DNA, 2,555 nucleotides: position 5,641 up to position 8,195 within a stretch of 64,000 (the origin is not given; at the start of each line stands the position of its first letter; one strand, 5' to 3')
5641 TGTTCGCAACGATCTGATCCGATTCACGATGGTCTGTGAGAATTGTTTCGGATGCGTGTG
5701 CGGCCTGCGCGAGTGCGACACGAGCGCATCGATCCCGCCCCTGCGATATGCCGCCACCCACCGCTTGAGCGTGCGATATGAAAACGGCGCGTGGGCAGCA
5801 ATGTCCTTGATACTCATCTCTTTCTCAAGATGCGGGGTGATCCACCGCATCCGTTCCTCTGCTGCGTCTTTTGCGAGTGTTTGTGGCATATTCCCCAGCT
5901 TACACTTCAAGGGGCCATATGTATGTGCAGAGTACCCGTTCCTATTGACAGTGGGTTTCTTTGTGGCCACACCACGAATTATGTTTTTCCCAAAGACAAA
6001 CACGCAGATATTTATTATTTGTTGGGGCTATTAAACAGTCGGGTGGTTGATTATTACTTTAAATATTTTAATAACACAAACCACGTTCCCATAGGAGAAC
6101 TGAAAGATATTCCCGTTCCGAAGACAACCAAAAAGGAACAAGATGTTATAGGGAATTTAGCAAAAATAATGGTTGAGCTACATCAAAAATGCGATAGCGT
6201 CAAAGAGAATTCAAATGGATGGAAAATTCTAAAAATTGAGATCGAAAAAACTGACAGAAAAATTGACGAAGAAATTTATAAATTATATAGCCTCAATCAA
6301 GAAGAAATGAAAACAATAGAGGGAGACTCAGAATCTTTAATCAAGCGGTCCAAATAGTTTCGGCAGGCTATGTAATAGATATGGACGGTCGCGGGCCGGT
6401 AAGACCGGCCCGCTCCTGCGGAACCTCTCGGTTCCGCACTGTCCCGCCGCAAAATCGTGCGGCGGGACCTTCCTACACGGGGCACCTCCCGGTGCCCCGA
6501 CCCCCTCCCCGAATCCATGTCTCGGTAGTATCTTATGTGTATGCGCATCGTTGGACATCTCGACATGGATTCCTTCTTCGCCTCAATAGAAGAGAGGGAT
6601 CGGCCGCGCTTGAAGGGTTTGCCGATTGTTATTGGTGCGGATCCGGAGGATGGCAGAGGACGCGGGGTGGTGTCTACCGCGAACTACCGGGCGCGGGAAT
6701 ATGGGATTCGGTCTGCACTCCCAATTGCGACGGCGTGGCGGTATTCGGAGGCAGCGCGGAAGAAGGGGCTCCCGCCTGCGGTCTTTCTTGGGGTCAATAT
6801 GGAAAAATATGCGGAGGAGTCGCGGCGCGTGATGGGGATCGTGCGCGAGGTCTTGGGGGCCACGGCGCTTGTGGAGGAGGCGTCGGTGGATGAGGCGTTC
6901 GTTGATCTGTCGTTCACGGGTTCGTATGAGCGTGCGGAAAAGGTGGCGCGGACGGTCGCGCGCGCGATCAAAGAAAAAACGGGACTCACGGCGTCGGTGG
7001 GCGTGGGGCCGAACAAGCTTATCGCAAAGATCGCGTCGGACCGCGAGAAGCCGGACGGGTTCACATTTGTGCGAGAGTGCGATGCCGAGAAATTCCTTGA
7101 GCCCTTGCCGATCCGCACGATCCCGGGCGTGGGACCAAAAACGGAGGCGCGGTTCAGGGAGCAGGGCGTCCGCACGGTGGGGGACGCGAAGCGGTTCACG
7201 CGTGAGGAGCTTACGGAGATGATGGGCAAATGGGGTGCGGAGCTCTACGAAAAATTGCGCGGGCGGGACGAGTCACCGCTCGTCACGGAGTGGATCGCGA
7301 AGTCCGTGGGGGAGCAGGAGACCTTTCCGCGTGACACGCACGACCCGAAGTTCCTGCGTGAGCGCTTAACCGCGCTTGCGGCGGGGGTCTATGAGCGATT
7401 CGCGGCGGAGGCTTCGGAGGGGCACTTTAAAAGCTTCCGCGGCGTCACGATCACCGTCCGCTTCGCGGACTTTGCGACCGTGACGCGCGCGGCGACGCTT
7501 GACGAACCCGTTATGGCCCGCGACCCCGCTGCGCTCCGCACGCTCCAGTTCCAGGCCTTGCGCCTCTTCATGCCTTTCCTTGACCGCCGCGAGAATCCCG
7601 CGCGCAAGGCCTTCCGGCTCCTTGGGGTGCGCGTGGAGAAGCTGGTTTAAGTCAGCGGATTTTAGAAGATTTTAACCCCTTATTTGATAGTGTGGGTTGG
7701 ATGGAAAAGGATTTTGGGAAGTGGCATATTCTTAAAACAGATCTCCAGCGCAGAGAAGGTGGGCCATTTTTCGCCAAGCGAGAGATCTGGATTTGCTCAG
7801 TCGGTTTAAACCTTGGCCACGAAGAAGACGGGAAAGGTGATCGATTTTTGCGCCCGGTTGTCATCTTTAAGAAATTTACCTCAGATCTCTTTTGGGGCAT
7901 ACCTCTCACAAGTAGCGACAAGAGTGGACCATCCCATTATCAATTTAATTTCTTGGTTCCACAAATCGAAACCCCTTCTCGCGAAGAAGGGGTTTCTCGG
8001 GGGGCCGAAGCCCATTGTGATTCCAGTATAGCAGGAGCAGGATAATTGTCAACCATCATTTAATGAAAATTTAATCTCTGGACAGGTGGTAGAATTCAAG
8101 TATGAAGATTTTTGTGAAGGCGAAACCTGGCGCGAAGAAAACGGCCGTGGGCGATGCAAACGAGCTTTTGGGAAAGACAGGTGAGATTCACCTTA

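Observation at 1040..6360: AT-rich accessory (defence) island: HNH-like small nuclease, PanA-like TA pair, and a type IIG RM gene inactivated by an IS element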

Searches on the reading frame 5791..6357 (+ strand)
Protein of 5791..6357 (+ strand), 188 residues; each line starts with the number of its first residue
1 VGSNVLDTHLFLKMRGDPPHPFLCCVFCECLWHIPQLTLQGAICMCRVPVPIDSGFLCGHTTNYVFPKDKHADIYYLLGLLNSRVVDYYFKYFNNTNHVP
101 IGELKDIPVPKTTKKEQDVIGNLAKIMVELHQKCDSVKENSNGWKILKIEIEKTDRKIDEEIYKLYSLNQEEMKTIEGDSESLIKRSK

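Call 3: search_protein_families(library=pfam, proteins=[window:5791-6357:+], max_evalue=0.01)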
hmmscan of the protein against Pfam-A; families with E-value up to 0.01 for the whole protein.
window:5791-6357:+ (188 aa): 1 family
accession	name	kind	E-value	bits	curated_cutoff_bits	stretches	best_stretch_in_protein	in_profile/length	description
PF12950.13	TaqI_C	-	4.2e-07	30.7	26.5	1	55-109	59-118/118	TaqI-like C-terminal specificity domain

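Call 4: search_protein_families(library=padloc, proteins=[window:5791-6357:+], max_evalue=0.01)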
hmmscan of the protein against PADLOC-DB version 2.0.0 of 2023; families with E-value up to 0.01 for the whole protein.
window:5791-6357:+ (188 aa): 17 families
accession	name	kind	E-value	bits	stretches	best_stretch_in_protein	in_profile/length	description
PDLC03612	REase_MTase_IIG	-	4.5e-14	49.6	1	68-178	1137-1245/1247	Type IIG restriction enzyme-methyltransferase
PDLC03237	MTase_II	-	9.2e-12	41.7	1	58-171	519-615/1036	Type II methyltransferase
PDLC02521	PglX|PglXI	-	2.2e-10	37.1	1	53-177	775-897/1174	PglX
PDLC03600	REase_MTase_IIG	-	1.2e-09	34.7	1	52-177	786-906/1205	Type IIG restriction enzyme-methyltransferase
PDLC03604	REase_MTase_IIG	-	2.6e-09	33.7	1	61-175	879-1003/1011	Type IIG restriction enzyme-methyltransferase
PDLC03630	REase_MTase_IIG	-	4.6e-07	26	1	69-182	988-1097/1100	Type IIG restriction enzyme-methyltransferase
PDLC02524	PglX|PglXI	-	1.1e-06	25.3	1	63-148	595-678/722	PglX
PDLC03348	MTase_II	-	2.1e-06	24.5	1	61-130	608-677/727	Type II methyltransferase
PDLC02516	PglX|PglXI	-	5.8e-06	23.2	1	54-173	178-296/593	PglX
PDLC03347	MTase_II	-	8.9e-06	22.7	1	54-131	368-444/488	Type II methyltransferase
PDLC02539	PglX|PglXI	-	2.2e-05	21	1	62-135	258-331/706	PglX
PDLC03596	REase_MTase_IIG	-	3.9e-05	19.8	1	70-179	1040-1145/1148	Type IIG restriction enzyme-methyltransferase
PDLC03365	MTase_II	-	0.00016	18.6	1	55-135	441-523/578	Type II methyltransferase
PDLC02519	PglX|PglXI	-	0.0005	15.8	1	64-138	790-863/1241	PglX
PDLC03609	REase_MTase_IIG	-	0.0027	13.5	1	134-177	1019-1062/1066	Type IIG restriction enzyme-methyltransferase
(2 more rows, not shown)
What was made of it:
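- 5941..6357 (+): Type IIG RM gene, C-terminal 138 codons plus stop (second half of the TaqI_C-like specificity domain and the C-terminal helices). PADLOC REase_MTase_IIG C-terminal matches (calls 3, 4).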

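Call 8: search_protein_families(library=ncbifam, proteins=[window:5791-6357:+], max_evalue=0.1)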
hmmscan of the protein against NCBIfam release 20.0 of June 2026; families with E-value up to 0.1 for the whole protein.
window:5791-6357:+ (188 aa): 2 families
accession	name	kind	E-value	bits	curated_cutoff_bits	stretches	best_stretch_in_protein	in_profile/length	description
TIGR02987.1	met_A_Alw26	exception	6.7e-15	54.8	353.5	1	57-177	398-502/523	Alw26I/Eco31I/Esp3I family type II restriction adenine-specific DNA-methyltransferase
NF033452.1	BREX_1_MTaseX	exception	5.6e-11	41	500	1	53-177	804-926/1210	BREX-1 system adenine-specific DNA-methyltransferase PglX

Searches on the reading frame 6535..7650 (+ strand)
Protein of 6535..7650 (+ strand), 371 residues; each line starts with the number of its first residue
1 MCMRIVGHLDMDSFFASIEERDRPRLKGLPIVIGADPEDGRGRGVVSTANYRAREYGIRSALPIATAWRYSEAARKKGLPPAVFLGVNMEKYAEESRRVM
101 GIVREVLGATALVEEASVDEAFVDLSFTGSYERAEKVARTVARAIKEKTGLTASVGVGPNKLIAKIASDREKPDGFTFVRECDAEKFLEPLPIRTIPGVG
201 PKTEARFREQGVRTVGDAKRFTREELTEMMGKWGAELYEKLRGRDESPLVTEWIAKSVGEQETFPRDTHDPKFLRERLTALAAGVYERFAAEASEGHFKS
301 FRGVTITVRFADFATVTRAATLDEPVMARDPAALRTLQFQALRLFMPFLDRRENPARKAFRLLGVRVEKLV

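Call 3: search_protein_families(library=pfam, proteins=[window:6535-7650:+], max_evalue=0.01)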
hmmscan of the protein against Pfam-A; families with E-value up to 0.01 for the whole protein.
window:6535-7650:+ (371 aa): 6 families
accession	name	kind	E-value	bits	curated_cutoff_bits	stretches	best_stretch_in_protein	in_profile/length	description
PF00817.25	IMS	-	3.4e-39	134.6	23.2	1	9-169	1-148/148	impB/mucB/samB family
PF11799.13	IMS_C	-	5.6e-13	49.7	20.7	1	256-370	2-99/109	impB/mucB/samB family C-terminal domain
PF21999.2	IMS_HHH_1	-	5.7e-09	36.7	27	1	195-245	2-53/53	DNA polymerase-iota, thumb domain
PF11798.14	IMS_HHH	-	2.3e-07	31.1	24.4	1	182-208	2-28/32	IMS family HHH motif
PF14520.12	HHH_5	-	4.6e-05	24.3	27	1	195-231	6-44/57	Helix-hairpin-helix domain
PF10391.15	DNA_pol_lambd_f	-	0.00024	21.3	29.8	1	195-241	5-50/51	Fingers domain of DNA polymerase lambda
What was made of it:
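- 6388..7650 (+): Right synteny anchor: conserved intergenic sequence and dinB (6535-7650). Pfam IMS, IMS_C (call 3).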

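Call 38: list_cluster_members(proteins=[P0001, P0121, P0391, P0002, P0124, window:6535-7650:+])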
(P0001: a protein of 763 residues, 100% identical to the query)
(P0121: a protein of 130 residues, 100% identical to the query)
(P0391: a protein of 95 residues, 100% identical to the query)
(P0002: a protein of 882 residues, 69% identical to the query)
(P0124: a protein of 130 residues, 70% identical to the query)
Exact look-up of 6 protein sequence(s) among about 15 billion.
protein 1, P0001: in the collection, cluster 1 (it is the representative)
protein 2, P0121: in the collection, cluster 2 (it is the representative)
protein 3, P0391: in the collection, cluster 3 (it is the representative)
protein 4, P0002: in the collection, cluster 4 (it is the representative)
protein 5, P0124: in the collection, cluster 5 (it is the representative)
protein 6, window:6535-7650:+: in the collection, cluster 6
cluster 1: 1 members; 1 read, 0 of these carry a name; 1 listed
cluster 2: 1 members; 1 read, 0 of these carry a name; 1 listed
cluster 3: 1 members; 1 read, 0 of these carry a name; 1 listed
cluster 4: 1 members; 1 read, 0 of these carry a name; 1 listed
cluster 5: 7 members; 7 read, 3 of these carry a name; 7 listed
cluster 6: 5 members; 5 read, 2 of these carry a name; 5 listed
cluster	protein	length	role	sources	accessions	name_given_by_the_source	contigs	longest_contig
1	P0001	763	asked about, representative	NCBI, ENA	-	-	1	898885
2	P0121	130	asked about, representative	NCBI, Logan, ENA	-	-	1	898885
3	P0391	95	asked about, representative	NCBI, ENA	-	-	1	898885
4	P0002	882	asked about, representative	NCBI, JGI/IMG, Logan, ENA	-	-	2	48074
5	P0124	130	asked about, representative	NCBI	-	-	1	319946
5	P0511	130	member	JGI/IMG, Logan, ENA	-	hypothetical protein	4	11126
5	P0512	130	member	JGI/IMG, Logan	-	hypothetical protein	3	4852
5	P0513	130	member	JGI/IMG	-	hypothetical protein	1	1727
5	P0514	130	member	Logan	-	-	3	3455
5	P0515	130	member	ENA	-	-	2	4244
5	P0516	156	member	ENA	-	-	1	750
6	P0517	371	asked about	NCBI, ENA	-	-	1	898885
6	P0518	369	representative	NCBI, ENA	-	-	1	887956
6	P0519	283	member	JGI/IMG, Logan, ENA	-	DNA polymerase IV (DinB-like DNA polymerase)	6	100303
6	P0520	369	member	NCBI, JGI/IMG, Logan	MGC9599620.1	MAG: DNA polymerase IV [Minisyncoccia bacterium]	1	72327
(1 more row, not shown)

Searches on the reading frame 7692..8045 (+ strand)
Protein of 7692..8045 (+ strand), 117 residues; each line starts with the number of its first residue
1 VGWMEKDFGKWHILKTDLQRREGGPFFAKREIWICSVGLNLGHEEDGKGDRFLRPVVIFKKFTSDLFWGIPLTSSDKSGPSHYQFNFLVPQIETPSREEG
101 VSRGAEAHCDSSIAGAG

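Call 3: search_protein_families(library=pfam, proteins=[window:7692-8045:+], max_evalue=0.01)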
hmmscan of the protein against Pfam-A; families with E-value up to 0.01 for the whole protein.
window:7692-8045:+ (117 aa): 0 families

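Call 4: search_protein_families(library=padloc, proteins=[window:7692-8045:+], max_evalue=0.01)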
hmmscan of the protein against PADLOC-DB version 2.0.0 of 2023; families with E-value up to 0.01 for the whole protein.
window:7692-8045:+ (117 aa): 0 families

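Call 8: search_protein_families(library=ncbifam, proteins=[window:7692-8045:+], max_evalue=0.1)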
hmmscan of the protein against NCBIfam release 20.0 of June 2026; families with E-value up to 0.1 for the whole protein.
window:7692-8045:+ (117 aa): 0 families

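Call 9: search_protein_families(library=phrogs, proteins=[window:7692-8045:+], max_evalue=0.1)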
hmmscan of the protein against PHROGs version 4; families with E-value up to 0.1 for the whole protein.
window:7692-8045:+ (117 aa): 1 family
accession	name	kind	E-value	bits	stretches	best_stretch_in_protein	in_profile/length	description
phrog_9567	-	moron, auxiliary metabolic gene and host takeover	7.5e-08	33.3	1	5-81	5-86/144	MazF-like growth inhibitor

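Call 10: search_protein_families(library=pfam, proteins=[window:7692-8045:+], max_evalue=10)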
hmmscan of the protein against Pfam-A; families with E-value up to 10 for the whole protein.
window:7692-8045:+ (117 aa): 0 families
